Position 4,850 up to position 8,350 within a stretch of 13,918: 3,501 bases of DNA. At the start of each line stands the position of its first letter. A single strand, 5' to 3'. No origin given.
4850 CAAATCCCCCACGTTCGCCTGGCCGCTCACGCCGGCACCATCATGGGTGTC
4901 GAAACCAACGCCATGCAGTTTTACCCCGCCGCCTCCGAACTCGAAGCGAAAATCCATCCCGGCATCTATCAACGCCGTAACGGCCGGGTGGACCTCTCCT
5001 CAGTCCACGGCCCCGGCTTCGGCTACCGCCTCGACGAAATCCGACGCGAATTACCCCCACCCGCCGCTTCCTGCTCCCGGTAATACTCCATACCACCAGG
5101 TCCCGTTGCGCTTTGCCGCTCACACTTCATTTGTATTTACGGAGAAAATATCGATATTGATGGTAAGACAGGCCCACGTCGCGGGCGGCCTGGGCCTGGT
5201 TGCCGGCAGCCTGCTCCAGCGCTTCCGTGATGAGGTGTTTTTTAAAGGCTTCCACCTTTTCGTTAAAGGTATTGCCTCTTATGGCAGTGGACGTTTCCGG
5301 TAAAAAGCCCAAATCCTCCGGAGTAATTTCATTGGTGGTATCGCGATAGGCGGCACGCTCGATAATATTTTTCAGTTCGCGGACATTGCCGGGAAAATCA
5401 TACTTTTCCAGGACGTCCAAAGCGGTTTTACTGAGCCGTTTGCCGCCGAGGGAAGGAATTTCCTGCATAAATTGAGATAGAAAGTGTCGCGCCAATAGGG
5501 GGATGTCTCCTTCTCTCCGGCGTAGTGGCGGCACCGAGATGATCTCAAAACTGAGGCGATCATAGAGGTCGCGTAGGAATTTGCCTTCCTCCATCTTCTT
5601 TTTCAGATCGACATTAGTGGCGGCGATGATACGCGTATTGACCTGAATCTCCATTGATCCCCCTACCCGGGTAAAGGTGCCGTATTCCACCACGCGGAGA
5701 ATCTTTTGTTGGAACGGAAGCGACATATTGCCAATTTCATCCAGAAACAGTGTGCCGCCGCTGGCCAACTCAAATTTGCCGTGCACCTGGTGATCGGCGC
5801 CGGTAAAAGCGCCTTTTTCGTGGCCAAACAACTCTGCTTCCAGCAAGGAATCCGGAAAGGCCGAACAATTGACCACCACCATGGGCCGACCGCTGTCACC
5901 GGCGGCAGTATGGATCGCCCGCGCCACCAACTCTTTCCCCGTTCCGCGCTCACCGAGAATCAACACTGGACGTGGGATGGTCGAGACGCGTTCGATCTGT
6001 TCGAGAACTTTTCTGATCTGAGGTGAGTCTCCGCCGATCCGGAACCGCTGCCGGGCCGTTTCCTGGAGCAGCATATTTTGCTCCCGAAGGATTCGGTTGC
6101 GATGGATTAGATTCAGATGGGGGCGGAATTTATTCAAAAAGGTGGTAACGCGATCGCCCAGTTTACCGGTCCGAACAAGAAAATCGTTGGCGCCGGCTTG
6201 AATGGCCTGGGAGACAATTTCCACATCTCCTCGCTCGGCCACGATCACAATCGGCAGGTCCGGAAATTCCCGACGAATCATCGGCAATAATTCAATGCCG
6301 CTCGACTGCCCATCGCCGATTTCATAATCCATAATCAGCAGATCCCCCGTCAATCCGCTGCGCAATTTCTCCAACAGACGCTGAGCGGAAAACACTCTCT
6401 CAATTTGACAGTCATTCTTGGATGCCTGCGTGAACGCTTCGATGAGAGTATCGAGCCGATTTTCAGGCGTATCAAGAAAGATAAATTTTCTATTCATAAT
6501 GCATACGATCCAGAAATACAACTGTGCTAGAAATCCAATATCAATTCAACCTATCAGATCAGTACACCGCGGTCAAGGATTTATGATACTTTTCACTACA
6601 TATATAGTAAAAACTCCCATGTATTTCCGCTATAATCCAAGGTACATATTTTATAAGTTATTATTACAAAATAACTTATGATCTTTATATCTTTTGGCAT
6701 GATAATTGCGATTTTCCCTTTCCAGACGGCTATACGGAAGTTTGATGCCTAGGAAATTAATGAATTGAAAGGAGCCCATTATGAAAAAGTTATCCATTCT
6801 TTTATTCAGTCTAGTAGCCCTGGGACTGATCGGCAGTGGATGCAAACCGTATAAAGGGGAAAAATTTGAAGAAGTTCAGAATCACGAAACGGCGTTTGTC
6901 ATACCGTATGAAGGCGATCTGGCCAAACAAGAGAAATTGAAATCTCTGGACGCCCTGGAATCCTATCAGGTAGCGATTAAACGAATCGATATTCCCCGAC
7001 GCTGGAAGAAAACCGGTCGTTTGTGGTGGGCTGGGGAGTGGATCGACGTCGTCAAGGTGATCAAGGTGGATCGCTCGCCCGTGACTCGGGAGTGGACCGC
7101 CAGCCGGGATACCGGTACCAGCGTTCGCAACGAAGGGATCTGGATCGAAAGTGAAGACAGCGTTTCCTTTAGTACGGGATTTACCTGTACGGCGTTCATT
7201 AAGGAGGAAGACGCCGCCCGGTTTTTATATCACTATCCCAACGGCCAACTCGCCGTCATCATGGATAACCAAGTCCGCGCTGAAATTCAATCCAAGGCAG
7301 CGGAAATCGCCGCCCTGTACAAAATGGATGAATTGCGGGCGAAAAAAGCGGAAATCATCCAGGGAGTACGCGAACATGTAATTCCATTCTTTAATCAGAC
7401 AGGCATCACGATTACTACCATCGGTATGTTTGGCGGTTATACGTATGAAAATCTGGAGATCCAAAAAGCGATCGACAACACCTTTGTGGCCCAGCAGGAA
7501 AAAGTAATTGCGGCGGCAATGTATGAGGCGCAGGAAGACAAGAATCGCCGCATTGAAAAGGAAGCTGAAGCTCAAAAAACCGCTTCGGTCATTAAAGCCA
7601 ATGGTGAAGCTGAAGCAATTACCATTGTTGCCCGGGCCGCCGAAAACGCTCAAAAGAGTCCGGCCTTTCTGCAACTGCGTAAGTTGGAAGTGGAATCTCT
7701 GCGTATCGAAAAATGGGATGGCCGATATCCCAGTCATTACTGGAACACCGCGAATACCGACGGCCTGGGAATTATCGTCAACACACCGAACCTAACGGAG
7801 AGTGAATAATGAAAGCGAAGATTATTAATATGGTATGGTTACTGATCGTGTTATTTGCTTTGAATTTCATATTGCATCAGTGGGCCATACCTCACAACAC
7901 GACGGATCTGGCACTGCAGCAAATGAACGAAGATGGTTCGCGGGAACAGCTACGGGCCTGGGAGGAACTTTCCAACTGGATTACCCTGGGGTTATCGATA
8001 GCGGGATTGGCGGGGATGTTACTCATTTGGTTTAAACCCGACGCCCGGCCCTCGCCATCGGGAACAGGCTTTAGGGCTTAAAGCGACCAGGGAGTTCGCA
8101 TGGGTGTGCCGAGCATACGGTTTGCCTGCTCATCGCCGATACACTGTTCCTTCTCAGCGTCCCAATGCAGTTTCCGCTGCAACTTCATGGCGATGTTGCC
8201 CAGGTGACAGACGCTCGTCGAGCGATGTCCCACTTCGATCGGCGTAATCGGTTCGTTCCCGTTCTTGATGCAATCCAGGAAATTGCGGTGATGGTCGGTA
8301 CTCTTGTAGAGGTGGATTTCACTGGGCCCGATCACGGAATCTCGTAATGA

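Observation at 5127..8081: Sigma-54 EBP divergent from a sigma-54-promoted SPFH-lipoprotein and small-membrane-protein operon: a PspF/PspA-like envelope module built on Band-7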

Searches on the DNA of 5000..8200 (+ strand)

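Call 3: search_dna_similar(query=window:5000-8200:+, collection=ecoli_genomes, mode=near, max_rows=10)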
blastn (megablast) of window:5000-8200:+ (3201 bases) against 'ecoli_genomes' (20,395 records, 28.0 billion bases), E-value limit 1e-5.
No match.

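Call 78: search_rna_families(source=window, start=6400, end=8200, threshold=evalue, max_evalue=1)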
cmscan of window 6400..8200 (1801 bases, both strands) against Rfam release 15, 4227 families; matches with E-value up to 1: 0.
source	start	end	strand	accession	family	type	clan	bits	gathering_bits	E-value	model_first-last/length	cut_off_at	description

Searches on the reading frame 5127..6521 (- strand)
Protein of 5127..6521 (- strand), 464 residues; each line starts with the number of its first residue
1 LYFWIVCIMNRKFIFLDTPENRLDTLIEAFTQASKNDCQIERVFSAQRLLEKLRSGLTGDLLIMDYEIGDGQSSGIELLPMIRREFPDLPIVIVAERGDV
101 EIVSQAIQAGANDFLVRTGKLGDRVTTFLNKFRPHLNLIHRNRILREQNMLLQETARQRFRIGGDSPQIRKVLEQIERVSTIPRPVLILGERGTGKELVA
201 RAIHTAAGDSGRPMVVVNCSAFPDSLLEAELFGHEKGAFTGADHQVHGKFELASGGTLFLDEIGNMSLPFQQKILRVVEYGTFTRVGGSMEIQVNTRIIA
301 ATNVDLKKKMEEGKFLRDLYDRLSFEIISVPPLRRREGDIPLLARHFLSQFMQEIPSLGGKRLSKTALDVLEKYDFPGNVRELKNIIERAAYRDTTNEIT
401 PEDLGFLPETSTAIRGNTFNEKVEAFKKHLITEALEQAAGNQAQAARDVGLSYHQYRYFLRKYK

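Call 5: search_protein_families(library=pfam, proteins=[window:5127-6521:-])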
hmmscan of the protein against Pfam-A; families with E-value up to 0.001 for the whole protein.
window:5127-6521:- (464 aa): 9 families
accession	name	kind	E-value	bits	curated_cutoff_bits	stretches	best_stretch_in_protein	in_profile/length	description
PF00158.32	Sigma54_activat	-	1.4e-62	210.8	20.2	1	164-325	3-164/168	Sigma-54 interaction domain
PF25601.1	AAA_lid_14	-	4e-21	75.1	27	1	334-405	1-71/87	AAA+ ATPase lid domain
PF14532.12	Sigma54_activ_2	-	4.3e-20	72.8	25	1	164-333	2-138/138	Sigma-54 interaction domain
PF00072.30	Response_reg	-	2e-11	44.5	30.2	1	32-117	19-99/111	Response regulator receiver domain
PF07724.20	AAA_2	-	5.7e-07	30.1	27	1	186-314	6-135/166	AAA domain (Cdc48 subfamily)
PF02954.25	HTH_8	-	1.3e-06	28.4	22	1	424-463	3-42/42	Bacterial regulatory protein, Fis family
PF07728.20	AAA_5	-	7.6e-06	26.4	22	1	185-306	1-125/139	AAA domain (dynein-related subfamily)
PF13191.12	AAA_16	-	0.0002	22.4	32.6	1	167-222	7-63/167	AAA ATPase domain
PF00004.35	AAA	-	0.00054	20.9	21.2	0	186-268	1-71/131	ATPase family associated with various cellular activities (AAA)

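Call 6: search_protein_families(library=ncbifam, proteins=[window:5127-6521:-])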
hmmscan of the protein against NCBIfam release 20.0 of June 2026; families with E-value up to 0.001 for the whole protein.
window:5127-6521:- (464 aa): 35 families (the best 25 are shown)
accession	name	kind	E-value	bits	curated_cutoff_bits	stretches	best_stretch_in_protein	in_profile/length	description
TIGR02974.1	phageshock_pspF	equivalog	1.1e-101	340.5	443.55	2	164-408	3-247/336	phage shock protein operon transcriptional activator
TIGR01818.1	ntrC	equivalog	4.1e-97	325.9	558.6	1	34-404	19-377/463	nitrogen regulation protein NR(I)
TIGR01817.1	nifA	equivalog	2.1e-96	323.8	528.85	1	147-406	183-440/534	nif-specific transcriptional activator NifA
TIGR02915.1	PEP_resp_reg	equivalog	6.4e-92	308.7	502.6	1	70-454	55-433/445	PEP-CTERM-box response regulator transcription factor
NF003451.0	PRK05022.1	equivalog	7.9e-91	305.3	476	1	145-452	175-497/512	nitric oxide reductase transcriptional regulator NorR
NF008469.0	PRK11361.1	equivalog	1.2e-86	291.3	714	1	58-463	48-454/461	acetoacetate metabolism transcriptional regulator AtoC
NF008622.0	PRK11608.1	equivalog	3.8e-84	282.5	529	1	164-463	10-323/329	phage shock protein operon transcriptional activator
NF041552.1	TF_PrdR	equivalog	3.3e-83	279.9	795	1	153-451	260-564/577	sigma-54 dependent transcriptional regulator PrdR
NF007689.0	PRK10365.1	equivalog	5.1e-83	279.3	760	1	44-452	36-431/441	sigma-54-dependent response regulator transcription factor ZraR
NF038308.1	RNA_repair_RtcR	equivalog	4.9e-78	263.3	650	1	152-405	172-433/530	RNA repair transcriptional activator RtcR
NF050807.1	TransRegFlbDCaul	equivalog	2.5e-77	260.7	750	1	166-464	124-439/454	sigma-54-dependent transcriptional regulator FlbD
NF041946.1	LuxO_transreg_Vib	equivalog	6.9e-77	259.2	800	1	37-438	20-407/463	quorum-sensing sigma-54 dependent transcriptional regulator LuxO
TIGR02329.1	propionate_PrpR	equivalog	1.5e-76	258.2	499.2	1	153-453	204-517/526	propionate catabolism operon regulatory protein PrpR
NF051870.1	NAssimRespRegNtrX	equivalog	4.3e-76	256.6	600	1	58-439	45-426/452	nitrogen assimilation response regulator NtrX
NF011953.0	PRK15424.1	equivalog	6.2e-76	256.1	703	1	154-454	213-525/538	propionate catabolism operon regulatory protein PrpR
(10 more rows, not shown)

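Call 62: search_protein_families(library=padloc, proteins=[window:5127-6497:-], max_evalue=0.001)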
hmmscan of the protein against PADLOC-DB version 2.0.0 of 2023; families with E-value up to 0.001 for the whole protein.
window:5127-6497:- (456 aa): 4 families
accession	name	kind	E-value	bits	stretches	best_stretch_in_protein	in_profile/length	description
PDLC01995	RtcR_PspF2--CARF_AAA_HTH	-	4.5e-100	334.1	1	139-455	154-478/481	-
PDLC01994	RtcR_PspF1--CARF_AAA_HTH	-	2.5e-53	179.8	1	152-445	160-458/468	-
PDLC01993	RtcR--CARF_AAA_HTH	-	3.1e-41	139.4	1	153-392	181-428/523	-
PDLC04606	PDC-M37B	-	3.7e-05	21.1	1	178-385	177-381/390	-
